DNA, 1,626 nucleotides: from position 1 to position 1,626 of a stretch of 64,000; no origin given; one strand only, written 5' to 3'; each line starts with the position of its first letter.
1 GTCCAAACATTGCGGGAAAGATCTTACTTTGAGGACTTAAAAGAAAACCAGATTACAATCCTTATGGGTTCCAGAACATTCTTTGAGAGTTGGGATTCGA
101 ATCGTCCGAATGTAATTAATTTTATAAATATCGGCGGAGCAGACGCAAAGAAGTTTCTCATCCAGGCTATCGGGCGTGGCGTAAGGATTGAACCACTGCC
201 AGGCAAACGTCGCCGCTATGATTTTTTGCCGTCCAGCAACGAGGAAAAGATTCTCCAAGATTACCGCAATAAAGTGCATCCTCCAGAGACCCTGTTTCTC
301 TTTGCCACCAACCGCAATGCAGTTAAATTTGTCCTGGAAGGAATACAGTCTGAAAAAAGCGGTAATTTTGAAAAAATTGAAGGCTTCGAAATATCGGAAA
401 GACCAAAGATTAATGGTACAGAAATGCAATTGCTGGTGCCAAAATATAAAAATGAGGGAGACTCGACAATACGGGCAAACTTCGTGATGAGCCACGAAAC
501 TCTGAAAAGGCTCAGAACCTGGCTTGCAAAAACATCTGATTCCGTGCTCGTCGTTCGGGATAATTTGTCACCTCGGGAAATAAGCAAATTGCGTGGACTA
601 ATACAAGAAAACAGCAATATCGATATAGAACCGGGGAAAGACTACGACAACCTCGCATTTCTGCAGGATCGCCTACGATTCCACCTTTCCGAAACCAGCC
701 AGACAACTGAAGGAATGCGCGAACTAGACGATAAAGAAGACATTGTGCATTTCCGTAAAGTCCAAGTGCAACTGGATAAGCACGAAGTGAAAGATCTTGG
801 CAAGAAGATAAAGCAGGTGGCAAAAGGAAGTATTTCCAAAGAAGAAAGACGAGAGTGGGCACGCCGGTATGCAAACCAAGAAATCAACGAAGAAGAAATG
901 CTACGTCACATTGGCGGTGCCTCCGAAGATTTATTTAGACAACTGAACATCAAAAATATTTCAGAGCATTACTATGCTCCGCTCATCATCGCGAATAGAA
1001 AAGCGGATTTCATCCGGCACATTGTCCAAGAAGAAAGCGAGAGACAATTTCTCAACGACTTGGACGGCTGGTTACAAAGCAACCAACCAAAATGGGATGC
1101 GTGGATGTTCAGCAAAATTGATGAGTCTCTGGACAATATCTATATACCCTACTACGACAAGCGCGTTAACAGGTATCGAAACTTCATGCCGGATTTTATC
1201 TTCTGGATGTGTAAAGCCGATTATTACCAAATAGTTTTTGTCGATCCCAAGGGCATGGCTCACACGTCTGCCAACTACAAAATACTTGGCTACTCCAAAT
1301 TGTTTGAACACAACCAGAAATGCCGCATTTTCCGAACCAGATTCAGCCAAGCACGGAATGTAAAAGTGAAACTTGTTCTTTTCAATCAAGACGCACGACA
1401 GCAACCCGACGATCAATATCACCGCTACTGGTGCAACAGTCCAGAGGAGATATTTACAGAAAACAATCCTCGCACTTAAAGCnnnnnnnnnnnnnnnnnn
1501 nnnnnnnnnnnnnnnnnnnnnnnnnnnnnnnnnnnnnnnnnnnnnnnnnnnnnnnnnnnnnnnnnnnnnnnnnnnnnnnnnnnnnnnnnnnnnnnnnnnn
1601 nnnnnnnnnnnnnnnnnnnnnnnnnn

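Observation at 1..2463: AT-rich island abutting xerC encodes a helicase-nuclease fusion plus a 301-aa unknown protein: candidate novel defence module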

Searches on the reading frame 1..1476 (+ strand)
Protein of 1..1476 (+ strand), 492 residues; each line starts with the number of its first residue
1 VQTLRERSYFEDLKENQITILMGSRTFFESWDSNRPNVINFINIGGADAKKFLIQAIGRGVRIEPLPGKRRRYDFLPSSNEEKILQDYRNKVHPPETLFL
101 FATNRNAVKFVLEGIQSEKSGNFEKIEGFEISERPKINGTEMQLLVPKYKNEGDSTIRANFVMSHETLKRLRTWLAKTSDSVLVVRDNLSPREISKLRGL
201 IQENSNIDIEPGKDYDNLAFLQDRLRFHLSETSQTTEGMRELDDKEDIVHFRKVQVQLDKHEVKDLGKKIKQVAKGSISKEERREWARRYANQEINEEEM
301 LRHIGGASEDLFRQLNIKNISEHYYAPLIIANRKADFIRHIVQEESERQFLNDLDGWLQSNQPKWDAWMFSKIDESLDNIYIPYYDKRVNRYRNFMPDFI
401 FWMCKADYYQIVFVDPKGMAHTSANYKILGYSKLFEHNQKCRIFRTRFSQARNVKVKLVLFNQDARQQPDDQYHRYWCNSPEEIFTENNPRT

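Call 4: search_protein_families(library=pfam, proteins=[window:1-1476:+], max_evalue=1)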
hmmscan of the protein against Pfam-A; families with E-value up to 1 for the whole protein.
window:1-1476:+ (492 aa): 1 family
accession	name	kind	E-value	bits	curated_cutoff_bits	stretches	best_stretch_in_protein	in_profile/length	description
PF16088.10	BORCS7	-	0.19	12.4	27.3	1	262-296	27-61/103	BLOC-1-related complex sub-unit 7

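Call 5: search_protein_families(library=padloc, proteins=[window:1-1476:+], max_evalue=1)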
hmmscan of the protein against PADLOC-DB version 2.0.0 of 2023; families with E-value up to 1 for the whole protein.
window:1-1476:+ (492 aa): 1 family
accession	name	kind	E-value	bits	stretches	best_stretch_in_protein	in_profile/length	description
PDLC03654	REase_III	-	4.9e-09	32.5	2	7-81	589-659/1154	Type III restriction enzyme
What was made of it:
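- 1..1479 (+): 3' part (492 codons plus stop) of a Type III-like res gene. It covers the end of the SF2 helicase domain, a helical middle region and the C-terminal 'YagJ' PD-(D/E)xK nuclease. The 5' part runs off the left edge of the window. PADLOC REase_III scores 4.9e-9 on residues 7-81 (call 5).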

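Call 6: search_protein_families(library=ncbifam, proteins=[window:1-1476:+], max_evalue=1)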
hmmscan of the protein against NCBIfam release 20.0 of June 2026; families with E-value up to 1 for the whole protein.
window:1-1476:+ (492 aa): 0 families
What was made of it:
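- Checked: It has no Pfam, NCBIfam or PADLOC match (calls 4-6).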

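Call 7: find_homologous_proteins(query=window:1-1476:+)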
Query window:1-1476:+ (492 aa): 594 proteins with E <= 0.001 among 6017 candidates; the best 120 are listed.
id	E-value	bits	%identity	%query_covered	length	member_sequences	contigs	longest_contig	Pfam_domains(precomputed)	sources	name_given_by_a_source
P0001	1.4e-156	540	51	98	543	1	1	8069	PF27151.1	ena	-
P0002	2.6e-155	536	52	99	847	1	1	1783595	PF00270.36,PF27151.1,PF04851.22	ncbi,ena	-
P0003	3.3e-149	516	50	98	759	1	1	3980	PF27151.1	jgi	-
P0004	1.6e-148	514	52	98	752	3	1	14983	PF27151.1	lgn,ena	-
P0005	2.1e-146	507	48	99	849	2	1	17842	PF00270.36,PF27151.1,PF04851.22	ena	-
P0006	7.3e-146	505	49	98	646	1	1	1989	PF27151.1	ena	-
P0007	6.6e-143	495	53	86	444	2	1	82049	PF27151.1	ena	-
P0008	1.4e-139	484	56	81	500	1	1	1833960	PF27151.1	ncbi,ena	-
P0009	1.4e-135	471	51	88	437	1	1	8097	PF27151.1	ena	-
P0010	1.6e-132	461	47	98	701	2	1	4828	PF27151.1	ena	-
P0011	1.0e-124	435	46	99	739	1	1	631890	PF27151.1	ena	-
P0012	3.0e-121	424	51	80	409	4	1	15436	PF27151.1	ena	-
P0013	4.8e-117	410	53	74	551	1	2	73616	PF27151.1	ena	-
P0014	8.6e-108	379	60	59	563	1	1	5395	-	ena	-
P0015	2.0e-101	358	45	80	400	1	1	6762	PF27151.1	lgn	-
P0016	7.1e-98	347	56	58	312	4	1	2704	PF27151.1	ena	-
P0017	5.8e-94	334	55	54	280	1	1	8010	PF27151.1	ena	-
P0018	1.1e-90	323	38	96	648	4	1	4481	PF27151.1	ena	-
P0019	4.2e-89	318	38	93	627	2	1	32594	PF27151.1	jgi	jgi:type III restriction enzyme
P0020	1.6e-88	316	38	96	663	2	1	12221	PF27151.1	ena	-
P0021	2.2e-88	315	38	92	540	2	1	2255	PF27151.1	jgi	-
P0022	2.7e-88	315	38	93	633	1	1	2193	PF27151.1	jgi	jgi:hypothetical protein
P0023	3.5e-88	315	39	98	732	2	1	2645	PF27151.1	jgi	jgi:hypothetical protein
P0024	3.7e-88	315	38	93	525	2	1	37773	PF27151.1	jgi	jgi:type III restriction enzyme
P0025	5.5e-88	314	38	94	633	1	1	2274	PF27151.1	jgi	jgi:hypothetical protein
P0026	7.4e-88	314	38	95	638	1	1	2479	PF27151.1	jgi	jgi:hypothetical protein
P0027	8.9e-88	313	38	95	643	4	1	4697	PF27151.1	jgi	jgi:hypothetical protein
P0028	1.9e-87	312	37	96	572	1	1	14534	PF27151.1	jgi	jgi:type III restriction enzyme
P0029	5.6e-87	311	40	97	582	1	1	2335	PF27151.1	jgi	-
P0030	3.4e-86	308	38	97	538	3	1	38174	PF27151.1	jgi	-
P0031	9.0e-86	307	38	96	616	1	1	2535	PF27151.1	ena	-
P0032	1.2e-85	306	37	93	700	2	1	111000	PF27151.1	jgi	jgi:type III restriction enzyme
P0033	1.4e-85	306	38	98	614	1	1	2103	PF27151.1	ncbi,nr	ncbi:MAG: hypothetical protein QHH28_12660 [Ignavibacteria bacterium]|nr:hypothetical protein [Ignav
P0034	4.1e-85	305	38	93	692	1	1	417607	PF27151.1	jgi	jgi:type III restriction enzyme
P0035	5.5e-85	304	36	99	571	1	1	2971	PF27151.1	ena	-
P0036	7.4e-85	304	37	99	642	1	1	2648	PF27151.1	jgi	jgi:hypothetical protein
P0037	9.2e-85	303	39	98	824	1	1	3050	PF27151.1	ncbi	ncbi:MAG: hypothetical protein QXY94_06595, partial [Archaeoglobaceae archaeon]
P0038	9.3e-85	303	39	98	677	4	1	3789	PF27151.1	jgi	-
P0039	1.1e-84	303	37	93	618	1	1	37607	PF27151.1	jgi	jgi:type III restriction enzyme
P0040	1.1e-84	303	38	94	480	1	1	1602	PF27151.1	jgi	jgi:hypothetical protein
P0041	1.5e-84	303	39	98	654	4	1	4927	PF27151.1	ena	-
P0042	3.2e-84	302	38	98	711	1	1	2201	PF27151.1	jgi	-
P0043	3.2e-84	302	36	97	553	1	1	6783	PF27151.1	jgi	jgi:hypothetical protein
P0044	5.3e-84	301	38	97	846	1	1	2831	PF00270.36,PF27151.1,PF18766.8,PF04851.22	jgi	jgi:superfamily II DNA or RNA helicase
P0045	6.3e-84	301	37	93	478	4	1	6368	PF27151.1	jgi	jgi:type III restriction enzyme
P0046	1.5e-83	299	36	95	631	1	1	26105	PF27151.1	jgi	jgi:type III restriction enzyme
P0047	2.1e-83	299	37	99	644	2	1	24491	PF27151.1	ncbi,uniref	ncbi:hypothetical protein [Roseiflexus castenholzii]|uniref:hypothetical protein n=1 Tax=Roseiflexus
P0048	2.2e-83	299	38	97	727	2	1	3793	PF27151.1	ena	-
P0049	2.2e-83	299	37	98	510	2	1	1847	PF27151.1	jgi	-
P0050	3.2e-83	298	36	97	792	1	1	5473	PF27151.1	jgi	jgi:hypothetical protein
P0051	3.2e-83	298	37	99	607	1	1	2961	PF27151.1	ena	-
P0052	3.8e-83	298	37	99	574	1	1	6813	PF27151.1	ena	-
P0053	4.8e-83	298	40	97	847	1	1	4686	PF27151.1,PF18766.8,PF04851.22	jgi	jgi:hypothetical protein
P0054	6.8e-83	297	37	99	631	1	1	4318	PF27151.1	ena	-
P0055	1.1e-82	297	37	95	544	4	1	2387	PF27151.1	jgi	jgi:type III restriction enzyme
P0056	2.1e-82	296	37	95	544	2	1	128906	PF27151.1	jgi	jgi:type III restriction enzyme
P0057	4.2e-82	295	37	98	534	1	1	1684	PF27151.1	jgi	jgi:hypothetical protein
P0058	5.7e-82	294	38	94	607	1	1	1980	PF27151.1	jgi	jgi:hypothetical protein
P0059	3.0e-81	292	38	95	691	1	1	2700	PF27151.1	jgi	jgi:hypothetical protein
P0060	3.3e-81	292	35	99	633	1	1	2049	PF27151.1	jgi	jgi:hypothetical protein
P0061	4.1e-81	291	36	100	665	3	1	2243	PF27151.1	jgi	jgi:hypothetical protein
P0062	4.3e-81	291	36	99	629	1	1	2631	PF27151.1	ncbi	ncbi:restriction endonuclease subunit R, partial [Chloroflexota bacterium]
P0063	5.4e-81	291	38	95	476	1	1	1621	PF27151.1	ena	-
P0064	5.6e-81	291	35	98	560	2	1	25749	PF27151.1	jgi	jgi:hypothetical protein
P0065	6.5e-81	291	39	98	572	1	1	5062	PF27151.1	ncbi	ncbi:MAG: hypothetical protein ACE5KE_01800 [Methanosarcinales archaeon]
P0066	8.5e-81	290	36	97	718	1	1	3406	PF27151.1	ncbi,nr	ncbi:MAG: restriction endonuclease subunit R, partial [Candidatus Rehaiarchaeum fermentans]|nr:restr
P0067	9.8e-81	290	37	99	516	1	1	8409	PF27151.1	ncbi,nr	ncbi:MAG TPA: hypothetical protein PKE69_10915 [Pyrinomonadaceae bacterium]|nr:hypothetical protein 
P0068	1.0e-80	290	36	97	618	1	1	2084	PF27151.1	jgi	-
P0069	1.6e-80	290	37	94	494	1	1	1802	PF27151.1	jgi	jgi:hypothetical protein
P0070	2.1e-80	289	37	98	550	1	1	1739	PF27151.1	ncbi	-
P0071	4.6e-80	288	35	95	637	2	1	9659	PF27151.1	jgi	jgi:hypothetical protein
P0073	6.1e-80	288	37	94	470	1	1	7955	PF27151.1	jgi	jgi:hypothetical protein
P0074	8.2e-80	287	36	96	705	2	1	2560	PF27151.1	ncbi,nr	ncbi:MAG: restriction endonuclease subunit R, partial [Armatimonadota bacterium]|nr:restriction endo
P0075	1.4e-79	286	37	95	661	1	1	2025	PF27151.1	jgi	jgi:hypothetical protein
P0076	2.0e-79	286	38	96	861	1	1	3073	PF00270.36,PF27151.1,PF18766.8,PF04851.22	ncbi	ncbi:MAG: DEAD/DEAH box helicase family protein, partial [candidate division WOR-3 bacterium]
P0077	4.0e-79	285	38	98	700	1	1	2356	PF27151.1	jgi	jgi:hypothetical protein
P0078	4.6e-79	285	35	99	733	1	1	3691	PF27151.1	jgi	-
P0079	6.1e-79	284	36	97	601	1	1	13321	PF27151.1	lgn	-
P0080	6.9e-79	284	37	97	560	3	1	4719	PF27151.1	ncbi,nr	ncbi:MAG: hypothetical protein H8E47_10955 [Anaerolineales bacterium]|nr:hypothetical protein [Anaer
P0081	8.6e-79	284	36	95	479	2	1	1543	PF27151.1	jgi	-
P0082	1.1e-78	283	36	100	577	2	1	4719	PF27151.1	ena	-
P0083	2.3e-78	282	38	88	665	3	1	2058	PF27151.1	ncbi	ncbi:MAG: restriction endonuclease subunit R, partial [Anaerolineae bacterium]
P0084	2.7e-78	282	34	98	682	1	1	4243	PF27151.1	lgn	-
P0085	3.9e-78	282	36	96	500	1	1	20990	PF27151.1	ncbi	-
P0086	6.1e-78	281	36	99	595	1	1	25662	PF27151.1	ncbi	ncbi:hypothetical protein, partial [Desulfonauticus submarinus]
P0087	6.8e-78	281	37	98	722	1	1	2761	PF27151.1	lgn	-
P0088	7.7e-78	281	36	98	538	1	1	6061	PF27151.1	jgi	jgi:hypothetical protein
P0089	1.3e-77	280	38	96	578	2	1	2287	PF27151.1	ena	-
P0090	1.7e-77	279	37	98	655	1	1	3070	PF27151.1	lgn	-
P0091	1.7e-77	279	37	89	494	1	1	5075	PF27151.1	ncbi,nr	ncbi:MAG: restriction endonuclease subunit R, partial [Nitrospirae bacterium]|nr:restriction endonuc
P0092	1.8e-77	279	36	98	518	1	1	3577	PF27151.1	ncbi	-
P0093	1.8e-77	279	37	97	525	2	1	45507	PF27151.1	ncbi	-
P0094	1.9e-77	279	38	97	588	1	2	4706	PF27151.1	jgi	jgi:hypothetical protein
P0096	3.3e-77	279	36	97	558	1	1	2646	PF27151.1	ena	-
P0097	6.0e-77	278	34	94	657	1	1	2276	PF09334.18,PF00133.29,PF27151.1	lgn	-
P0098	6.2e-77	278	36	95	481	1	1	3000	PF27151.1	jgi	-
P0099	6.3e-77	278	36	98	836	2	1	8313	PF27151.1,PF04851.22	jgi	-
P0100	8.0e-77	277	35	98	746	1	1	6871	PF27151.1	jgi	-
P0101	1.2e-76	277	36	97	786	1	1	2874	PF27151.1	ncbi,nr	ncbi:MAG: restriction endonuclease subunit R, partial [Candidatus Omnitrophica bacterium]|nr:restric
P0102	1.5e-76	276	36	96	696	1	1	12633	PF27151.1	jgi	jgi:type III restriction enzyme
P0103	2.7e-76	276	36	99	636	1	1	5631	PF27151.1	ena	-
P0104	3.2e-76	275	35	99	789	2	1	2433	PF27151.1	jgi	jgi:hypothetical protein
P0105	3.4e-76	275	35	98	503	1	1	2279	PF27151.1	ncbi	ncbi:MAG: restriction endonuclease subunit R, partial [Pseudothermotoga sp.]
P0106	3.9e-76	275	34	99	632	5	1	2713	PF27151.1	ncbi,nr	ncbi:MAG TPA: hypothetical protein PLG52_10380, partial [Anaerolineales bacterium]|nr:hypothetical p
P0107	9.8e-76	274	36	96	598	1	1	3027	PF27151.1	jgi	-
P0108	1.0e-75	274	36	99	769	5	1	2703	PF27151.1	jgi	-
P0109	1.1e-75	273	34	97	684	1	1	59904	PF27151.1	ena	-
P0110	1.2e-75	273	35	97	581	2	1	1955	PF27151.1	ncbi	ncbi:MAG: hypothetical protein ACE5J3_10500, partial [Methanosarcinales archaeon]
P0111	1.2e-75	273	36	98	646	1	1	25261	PF27151.1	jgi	-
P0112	1.6e-75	273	36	88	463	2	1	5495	PF27151.1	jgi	-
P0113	1.8e-75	273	36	99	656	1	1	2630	PF27151.1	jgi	jgi:hypothetical protein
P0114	3.1e-75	272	35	97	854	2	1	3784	PF00270.36,PF27151.1,PF18766.8,PF04851.22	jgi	-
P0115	3.9e-75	272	35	99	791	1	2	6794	PF27151.1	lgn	-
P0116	1.1e-74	270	36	97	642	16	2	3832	PF27151.1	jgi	jgi:hypothetical protein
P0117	1.5e-74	270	33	98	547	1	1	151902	PF27151.1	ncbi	-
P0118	2.6e-74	269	36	98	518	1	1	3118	PF27151.1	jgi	jgi:hypothetical protein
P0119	2.8e-74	269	37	98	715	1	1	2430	PF27151.1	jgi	-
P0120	3.8e-74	268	34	99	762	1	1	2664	PF27151.1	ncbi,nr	ncbi:MAG: restriction endonuclease subunit R, partial [Chloroflexota bacterium]|nr:restriction endon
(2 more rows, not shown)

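Call 10: find_encoding_contigs(protein=P0008, flank=10000, max_places=4)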
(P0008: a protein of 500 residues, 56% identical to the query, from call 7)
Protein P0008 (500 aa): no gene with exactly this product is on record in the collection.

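Call 11: find_encoding_contigs(protein=P0002, flank=10000, max_places=4)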
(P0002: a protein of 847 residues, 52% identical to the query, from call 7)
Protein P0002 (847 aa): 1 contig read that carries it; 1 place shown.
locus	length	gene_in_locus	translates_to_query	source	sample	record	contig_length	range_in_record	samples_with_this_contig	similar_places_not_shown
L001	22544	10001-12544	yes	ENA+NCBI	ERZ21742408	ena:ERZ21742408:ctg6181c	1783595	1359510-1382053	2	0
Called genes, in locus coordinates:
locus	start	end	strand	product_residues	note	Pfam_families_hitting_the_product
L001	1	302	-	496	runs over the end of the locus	PF04715:, PF00425:Chorismate_bind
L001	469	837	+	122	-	PF01381:HTH_3, PF12844:HTH_19 (weak), PF13560:HTH_31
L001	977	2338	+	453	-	PF02878:PGM_PMM_I, PF02879:PGM_PMM_II, PF02880:PGM_PMM_III, PF00408:PGM_PMM_IV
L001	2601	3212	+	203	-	-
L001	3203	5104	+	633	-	PF01555:N6_N4_Mtase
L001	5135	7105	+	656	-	PF13175:AAA_15, PF13304:AAA_21 (faint)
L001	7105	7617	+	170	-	-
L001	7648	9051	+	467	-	PF13175:AAA_15, PF13304:AAA_21, PF13175:AAA_15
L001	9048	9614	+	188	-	-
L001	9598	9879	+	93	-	-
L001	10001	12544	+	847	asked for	PF00270:DEAD, PF04851:ResIII, PF27151:YagJ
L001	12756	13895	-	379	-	PF00795:CN_hydrolase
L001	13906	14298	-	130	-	-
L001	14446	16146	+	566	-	PF02776:TPP_enzyme_N, PF00205:TPP_enzyme_M, PF02775:TPP_enzyme_C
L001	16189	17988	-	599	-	PF00009:GTP_EFTU, PF03144:GTP_EFTU_D2, PF00679:EFG_C, PF06421:LepA_C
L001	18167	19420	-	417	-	PF04542:Sigma70_r2, PF04539:Sigma70_r3, PF04545:Sigma70_r4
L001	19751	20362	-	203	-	PF00081:Sod_Fe_N, PF02777:Sod_Fe_C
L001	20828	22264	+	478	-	PF19295:SufBD_N, PF01458:SUFBD_core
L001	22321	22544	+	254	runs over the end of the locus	PF00005:ABC_tran, PF02463:SMC_N (faint)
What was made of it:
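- On Pfam PF27151 (YagJ domain): Homologues aligning over 98-99% of the fragment at E down to 1e-156 carry precomputed PF27151 (calls 7, 11).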

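Call 12: find_related_loci(query=window:1-1476:+, collection=genome_contigs, flank=10000)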
Query window:1-1476:+ (492 aa) in genome_contigs; peptide patterns used: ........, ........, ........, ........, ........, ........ (x = any residue, [..] = any of these).
72 stretches matched a pattern; 1 encode a relative of the query (tblastn E <= 1e-3); 1 distinct loci.
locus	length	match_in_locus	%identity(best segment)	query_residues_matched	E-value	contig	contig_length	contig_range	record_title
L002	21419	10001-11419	49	3-481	3e-145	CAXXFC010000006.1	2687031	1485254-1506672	MAG: Arenicellales bacterium isolate 9a01abd2-b5de-4981-b0ad-ec789211487c genome assembly, contig: contig_6, whole genom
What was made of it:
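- Tried and rejected: The scan of GTDB representative genomes found only a 49%-identity Arenicellales locus (call 12).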

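Call 17: search_protein_families(library=pfam, proteins=[L002:8495-11437:+, L002:5747-7132:+, L002:7179-8222:+, L002:11681-12538:+, L002:12522-13433:+, L002:2305-3555:-, L002:4047-4838:-], max_evalue=0.01)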
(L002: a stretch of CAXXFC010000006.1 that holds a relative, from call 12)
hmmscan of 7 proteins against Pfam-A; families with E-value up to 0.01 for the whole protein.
L002:8495-11437:+ (981 aa): 3 families
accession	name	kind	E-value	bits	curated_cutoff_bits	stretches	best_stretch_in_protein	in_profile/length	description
PF04851.21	ResIII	-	1.2e-13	51.8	22.5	1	129-281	24-163/164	Type III restriction enzyme, res subunit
PF00270.35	DEAD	-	8.2e-07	29.3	26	1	135-282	21-163/167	DEAD/DEAH box helicase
PF18766.7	SWI2_SNF2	-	4e-05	23.8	26.7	1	133-285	23-160/221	SWI2/SNF2 ATPase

L002:5747-7132:+ (462 aa): 1 family
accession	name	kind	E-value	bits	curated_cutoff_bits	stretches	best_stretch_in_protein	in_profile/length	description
PF01555.25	N6_N4_Mtase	-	0.001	19.5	26.7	1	418-459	1-42/221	DNA methylase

L002:7179-8222:+ (348 aa): 1 family
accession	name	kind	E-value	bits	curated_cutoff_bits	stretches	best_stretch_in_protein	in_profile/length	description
PF01555.25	N6_N4_Mtase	-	7.5e-16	59.2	26.7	1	4-267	65-218/221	DNA methylase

L002:11681-12538:+ (286 aa): 3 families
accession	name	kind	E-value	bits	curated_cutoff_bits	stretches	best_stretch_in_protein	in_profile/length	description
PF11459.13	AbiEi_3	-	1e-33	116.6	26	1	116-267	8-157/157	Transcriptional regulator, AbiEi antitoxin, Type IV TA system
PF17194.10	AbiEi_3_N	-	3.1e-18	66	26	1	8-106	2-93/93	Transcriptional regulator, AbiEi antitoxin N-terminal domain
PF13338.12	AbiEi_4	-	5.6e-08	33.2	25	1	30-59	20-49/49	Transcriptional regulator, AbiEi antitoxin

L002:12522-13433:+ (304 aa): 1 family
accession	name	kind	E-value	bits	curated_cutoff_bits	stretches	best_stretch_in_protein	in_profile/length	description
PF08843.17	AbiEii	-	3.6e-34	119.2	22.5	1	14-222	5-200/238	Nucleotidyl transferase AbiEii toxin, Type IV TA system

L002:2305-3555:- (416 aa): 9 families
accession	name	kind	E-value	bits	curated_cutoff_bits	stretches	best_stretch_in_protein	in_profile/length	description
PF01266.30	DAO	-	7e-68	230.2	27.9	1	34-381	1-352/353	FAD dependent oxidoreductase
PF01946.23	Thi4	-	1.9e-05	24.4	26.2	1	33-73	18-58/235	Thi4 family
PF00890.30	FAD_binding_2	-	2.6e-05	24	20.4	1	34-68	1-33/414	FAD binding domain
PF13450.12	NAD_binding_8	-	0.00013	22.6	21.9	1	37-95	1-54/68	NAD(P)-binding Rossmann-like domain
PF07992.20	Pyr_redox_2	-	0.00017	21.6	26.1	0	33-89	1-50/291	Pyridine nucleotide-disulphide oxidoreductase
PF13738.12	Pyr_redox_3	-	0.00018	21.3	30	0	36-69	1-33/305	Pyridine nucleotide-disulphide oxidoreductase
PF04820.20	Trp_halogenase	-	0.00034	20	21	0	34-77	1-46/458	Tryptophan halogenase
PF12831.13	FAD_oxidored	-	0.0065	16.2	27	0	34-91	1-54/416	FAD dependent oxidoreductase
PF01494.25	FAD_binding_3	-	0.0088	15.7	22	0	33-64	2-31/349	FAD binding domain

L002:4047-4838:- (263 aa): 2 families
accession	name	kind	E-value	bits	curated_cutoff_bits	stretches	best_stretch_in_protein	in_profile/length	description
PF00464.25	SHMT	-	7.8e-112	374.2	27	1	9-243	2-246/399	Serine hydroxymethyltransferase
PF00155.27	Aminotran_1_2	-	0.00048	19.9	19.7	1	60-210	33-195/361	Aminotransferase class I and II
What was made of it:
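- Res identity: 594 homologues, and full-length ones carry ResIII/DEAD plus PF27151 (calls 7, 11, 17).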
